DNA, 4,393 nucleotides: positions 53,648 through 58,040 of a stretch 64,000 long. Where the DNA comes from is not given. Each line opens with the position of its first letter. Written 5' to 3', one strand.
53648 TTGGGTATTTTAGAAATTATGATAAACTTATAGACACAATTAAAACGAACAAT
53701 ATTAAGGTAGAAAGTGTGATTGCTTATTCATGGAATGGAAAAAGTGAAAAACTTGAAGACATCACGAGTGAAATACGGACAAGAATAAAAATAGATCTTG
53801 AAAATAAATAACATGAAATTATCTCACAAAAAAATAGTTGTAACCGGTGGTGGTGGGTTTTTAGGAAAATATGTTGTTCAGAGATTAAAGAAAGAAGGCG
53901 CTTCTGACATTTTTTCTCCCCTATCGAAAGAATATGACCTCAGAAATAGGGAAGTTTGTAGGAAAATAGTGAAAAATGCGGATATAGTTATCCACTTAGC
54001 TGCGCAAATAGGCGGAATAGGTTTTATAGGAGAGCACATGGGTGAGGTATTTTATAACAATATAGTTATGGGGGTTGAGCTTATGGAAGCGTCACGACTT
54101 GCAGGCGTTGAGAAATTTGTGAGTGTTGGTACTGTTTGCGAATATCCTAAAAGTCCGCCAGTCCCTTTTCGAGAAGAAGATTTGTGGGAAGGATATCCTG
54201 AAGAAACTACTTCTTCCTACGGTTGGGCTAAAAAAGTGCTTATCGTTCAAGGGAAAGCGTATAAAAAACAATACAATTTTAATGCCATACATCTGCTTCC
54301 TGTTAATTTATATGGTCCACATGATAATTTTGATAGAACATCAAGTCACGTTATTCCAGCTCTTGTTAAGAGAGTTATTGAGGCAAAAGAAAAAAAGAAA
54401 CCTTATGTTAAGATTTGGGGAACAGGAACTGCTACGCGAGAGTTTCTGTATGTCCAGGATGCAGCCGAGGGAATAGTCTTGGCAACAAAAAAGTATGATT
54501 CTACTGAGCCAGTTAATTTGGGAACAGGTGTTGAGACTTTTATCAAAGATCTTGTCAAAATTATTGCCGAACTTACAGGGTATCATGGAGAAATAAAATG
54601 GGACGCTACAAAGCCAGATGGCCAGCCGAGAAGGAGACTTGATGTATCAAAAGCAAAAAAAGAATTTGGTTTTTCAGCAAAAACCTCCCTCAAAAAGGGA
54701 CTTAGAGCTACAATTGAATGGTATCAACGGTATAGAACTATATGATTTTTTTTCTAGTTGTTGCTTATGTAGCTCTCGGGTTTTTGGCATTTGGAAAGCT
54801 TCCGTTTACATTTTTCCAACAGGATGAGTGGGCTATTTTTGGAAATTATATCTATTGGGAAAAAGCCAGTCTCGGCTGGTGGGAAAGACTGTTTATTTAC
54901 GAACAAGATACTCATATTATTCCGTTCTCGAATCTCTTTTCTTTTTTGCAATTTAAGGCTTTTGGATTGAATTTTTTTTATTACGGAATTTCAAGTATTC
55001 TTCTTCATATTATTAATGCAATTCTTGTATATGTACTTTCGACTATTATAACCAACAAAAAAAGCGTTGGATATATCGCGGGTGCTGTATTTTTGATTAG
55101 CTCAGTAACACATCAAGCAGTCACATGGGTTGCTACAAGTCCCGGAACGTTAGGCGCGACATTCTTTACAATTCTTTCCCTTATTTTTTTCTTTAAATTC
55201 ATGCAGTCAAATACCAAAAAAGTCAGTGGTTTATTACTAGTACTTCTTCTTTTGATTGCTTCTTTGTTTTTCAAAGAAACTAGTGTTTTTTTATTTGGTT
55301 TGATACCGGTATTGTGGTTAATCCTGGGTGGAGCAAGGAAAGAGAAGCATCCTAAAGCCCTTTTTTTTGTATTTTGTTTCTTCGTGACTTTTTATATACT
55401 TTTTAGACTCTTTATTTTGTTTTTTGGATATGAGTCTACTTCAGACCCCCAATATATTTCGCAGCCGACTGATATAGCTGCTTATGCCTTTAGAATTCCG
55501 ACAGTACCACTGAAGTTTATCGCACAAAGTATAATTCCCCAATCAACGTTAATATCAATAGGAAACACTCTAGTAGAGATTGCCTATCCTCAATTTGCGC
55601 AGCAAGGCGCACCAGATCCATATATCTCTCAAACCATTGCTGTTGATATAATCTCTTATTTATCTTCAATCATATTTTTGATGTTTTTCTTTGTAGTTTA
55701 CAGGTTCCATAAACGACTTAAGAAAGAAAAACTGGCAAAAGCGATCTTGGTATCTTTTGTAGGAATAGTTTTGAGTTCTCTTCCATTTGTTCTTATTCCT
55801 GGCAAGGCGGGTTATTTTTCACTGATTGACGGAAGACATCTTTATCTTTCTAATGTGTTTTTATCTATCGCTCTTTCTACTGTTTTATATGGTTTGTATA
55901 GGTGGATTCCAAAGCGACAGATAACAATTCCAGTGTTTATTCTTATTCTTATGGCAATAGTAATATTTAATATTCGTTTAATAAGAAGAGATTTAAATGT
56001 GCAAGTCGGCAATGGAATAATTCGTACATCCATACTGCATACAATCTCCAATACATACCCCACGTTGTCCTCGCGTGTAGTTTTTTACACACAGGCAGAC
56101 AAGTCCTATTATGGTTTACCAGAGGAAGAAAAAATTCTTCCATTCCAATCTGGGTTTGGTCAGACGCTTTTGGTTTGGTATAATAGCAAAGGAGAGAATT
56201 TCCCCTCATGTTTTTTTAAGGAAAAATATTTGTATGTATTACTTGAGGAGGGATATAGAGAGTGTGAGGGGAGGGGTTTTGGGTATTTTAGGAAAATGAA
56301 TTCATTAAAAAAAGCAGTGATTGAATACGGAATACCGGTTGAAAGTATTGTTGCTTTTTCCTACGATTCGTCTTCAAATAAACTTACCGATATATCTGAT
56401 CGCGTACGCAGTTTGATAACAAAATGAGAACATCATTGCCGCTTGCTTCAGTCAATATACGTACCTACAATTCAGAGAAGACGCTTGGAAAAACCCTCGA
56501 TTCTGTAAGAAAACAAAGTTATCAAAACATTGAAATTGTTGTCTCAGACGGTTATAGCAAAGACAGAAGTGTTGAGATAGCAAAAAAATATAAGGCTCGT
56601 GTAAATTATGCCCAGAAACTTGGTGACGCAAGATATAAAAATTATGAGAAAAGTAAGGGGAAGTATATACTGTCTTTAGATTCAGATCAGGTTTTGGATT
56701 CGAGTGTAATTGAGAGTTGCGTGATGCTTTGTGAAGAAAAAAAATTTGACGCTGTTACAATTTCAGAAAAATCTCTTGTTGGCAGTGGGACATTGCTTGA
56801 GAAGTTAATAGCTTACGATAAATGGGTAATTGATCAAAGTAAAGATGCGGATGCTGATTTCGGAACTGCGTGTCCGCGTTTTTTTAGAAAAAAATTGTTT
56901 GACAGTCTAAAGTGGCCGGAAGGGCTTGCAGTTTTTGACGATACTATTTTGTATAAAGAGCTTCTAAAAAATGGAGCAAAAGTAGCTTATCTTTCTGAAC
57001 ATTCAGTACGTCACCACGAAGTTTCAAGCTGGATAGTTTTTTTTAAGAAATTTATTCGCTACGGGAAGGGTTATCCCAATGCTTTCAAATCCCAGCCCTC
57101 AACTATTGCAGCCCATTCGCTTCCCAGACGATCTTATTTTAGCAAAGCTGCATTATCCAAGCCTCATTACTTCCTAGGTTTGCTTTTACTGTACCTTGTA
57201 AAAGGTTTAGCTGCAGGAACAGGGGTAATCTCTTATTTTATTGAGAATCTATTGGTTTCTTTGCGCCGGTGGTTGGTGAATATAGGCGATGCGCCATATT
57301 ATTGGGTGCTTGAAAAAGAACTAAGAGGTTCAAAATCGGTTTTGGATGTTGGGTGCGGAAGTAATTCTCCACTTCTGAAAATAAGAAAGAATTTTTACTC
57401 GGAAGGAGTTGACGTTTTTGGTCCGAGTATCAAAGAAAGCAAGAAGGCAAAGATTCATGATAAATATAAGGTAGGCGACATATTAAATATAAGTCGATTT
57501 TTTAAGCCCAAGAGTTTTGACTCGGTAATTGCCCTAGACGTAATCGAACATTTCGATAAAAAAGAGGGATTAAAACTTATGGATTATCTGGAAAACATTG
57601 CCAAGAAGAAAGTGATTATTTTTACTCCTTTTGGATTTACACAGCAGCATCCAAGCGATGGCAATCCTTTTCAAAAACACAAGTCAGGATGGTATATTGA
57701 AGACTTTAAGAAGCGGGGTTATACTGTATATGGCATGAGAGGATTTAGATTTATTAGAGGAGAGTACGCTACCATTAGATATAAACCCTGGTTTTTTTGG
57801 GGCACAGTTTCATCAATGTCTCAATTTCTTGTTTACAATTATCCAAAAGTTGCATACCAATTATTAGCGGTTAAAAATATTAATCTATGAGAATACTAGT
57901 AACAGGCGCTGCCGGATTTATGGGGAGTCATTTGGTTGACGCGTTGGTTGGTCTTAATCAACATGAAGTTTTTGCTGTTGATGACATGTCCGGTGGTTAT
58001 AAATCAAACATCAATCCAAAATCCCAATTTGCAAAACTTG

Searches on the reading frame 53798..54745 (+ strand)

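Call 72: search_protein_families(library=pfam, proteins=[window:53798-54745:+], max_evalue=0.001)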
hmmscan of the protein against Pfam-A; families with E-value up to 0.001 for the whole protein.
window:53798-54745:+ (315 aa): 5 families
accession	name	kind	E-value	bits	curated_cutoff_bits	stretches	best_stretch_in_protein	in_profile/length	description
PF01370.27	Epimerase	-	1.7e-50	172.1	20.9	1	13-242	1-240/240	NAD dependent epimerase/dehydratase family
PF16363.11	GDP_Man_Dehyd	-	1.9e-25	90.5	27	1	46-304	59-331/332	GDP-mannose 4,6 dehydratase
PF01073.25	3Beta_HSD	-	3.1e-09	36.7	22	1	45-251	51-250/280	3-beta hydroxysteroid dehydrogenase/isomerase family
PF02719.21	Polysacc_synt_2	-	1.6e-07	31.2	20.2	0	47-112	62-128/293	Polysaccharide biosynthesis protein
PF04321.23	RmlD_sub_bind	-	6.9e-05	22.5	27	1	12-69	2-60/287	RmlD substrate binding domain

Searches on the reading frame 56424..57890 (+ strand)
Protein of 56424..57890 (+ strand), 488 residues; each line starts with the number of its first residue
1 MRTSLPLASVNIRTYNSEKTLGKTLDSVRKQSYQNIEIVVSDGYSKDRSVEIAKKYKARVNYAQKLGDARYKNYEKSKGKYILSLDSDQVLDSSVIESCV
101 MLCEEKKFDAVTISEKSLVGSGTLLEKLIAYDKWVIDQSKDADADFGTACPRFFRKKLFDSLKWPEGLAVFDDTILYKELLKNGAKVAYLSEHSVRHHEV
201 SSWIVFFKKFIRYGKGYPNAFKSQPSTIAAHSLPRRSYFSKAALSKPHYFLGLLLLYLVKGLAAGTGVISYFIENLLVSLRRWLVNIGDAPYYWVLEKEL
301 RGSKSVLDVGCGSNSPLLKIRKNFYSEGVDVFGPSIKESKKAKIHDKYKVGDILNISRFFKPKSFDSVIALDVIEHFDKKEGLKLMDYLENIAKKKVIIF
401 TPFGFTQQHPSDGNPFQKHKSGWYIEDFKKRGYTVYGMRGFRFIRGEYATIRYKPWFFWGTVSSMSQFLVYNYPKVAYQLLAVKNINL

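Call 72: search_protein_families(library=pfam, proteins=[window:56424-57890:+], max_evalue=0.001)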
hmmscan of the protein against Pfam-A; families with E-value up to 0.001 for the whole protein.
window:56424-57890:+ (488 aa): 9 families
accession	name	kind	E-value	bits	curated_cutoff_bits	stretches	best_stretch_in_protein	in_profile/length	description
PF00535.33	Glycos_transf_2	-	5.1e-20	72.5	23.3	1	9-113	1-113/168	Glycosyl transferase family 2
PF13641.12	Glyco_tranf_2_3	-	5.9e-12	46.5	27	1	9-210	4-224/230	Glycosyltransferase like family 2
PF08241.18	Methyltransf_11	-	3.2e-07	31.3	21.2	1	307-381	1-75/95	Methyltransferase domain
PF08242.18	Methyltransf_12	-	2.5e-05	25.4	30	1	307-381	1-82/98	Methyltransferase domain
PF13489.12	Methyltransf_23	-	3e-05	24.3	27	1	299-389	19-104/164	Methyltransferase domain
PF13649.12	Methyltransf_25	-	3.3e-05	24.9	27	1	306-389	1-89/97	Methyltransferase domain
PF13847.12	Methyltransf_31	-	0.00017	21.7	27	1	302-381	3-91/145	Methyltransferase domain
PF13632.12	Glyco_trans_2_3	-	0.00077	19.8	27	0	81-259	1-178/198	Glycosyl transferase family group 2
PF07021.18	MetW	-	0.00094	19.3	21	0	301-406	13-115/193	Methionine biosynthesis protein MetW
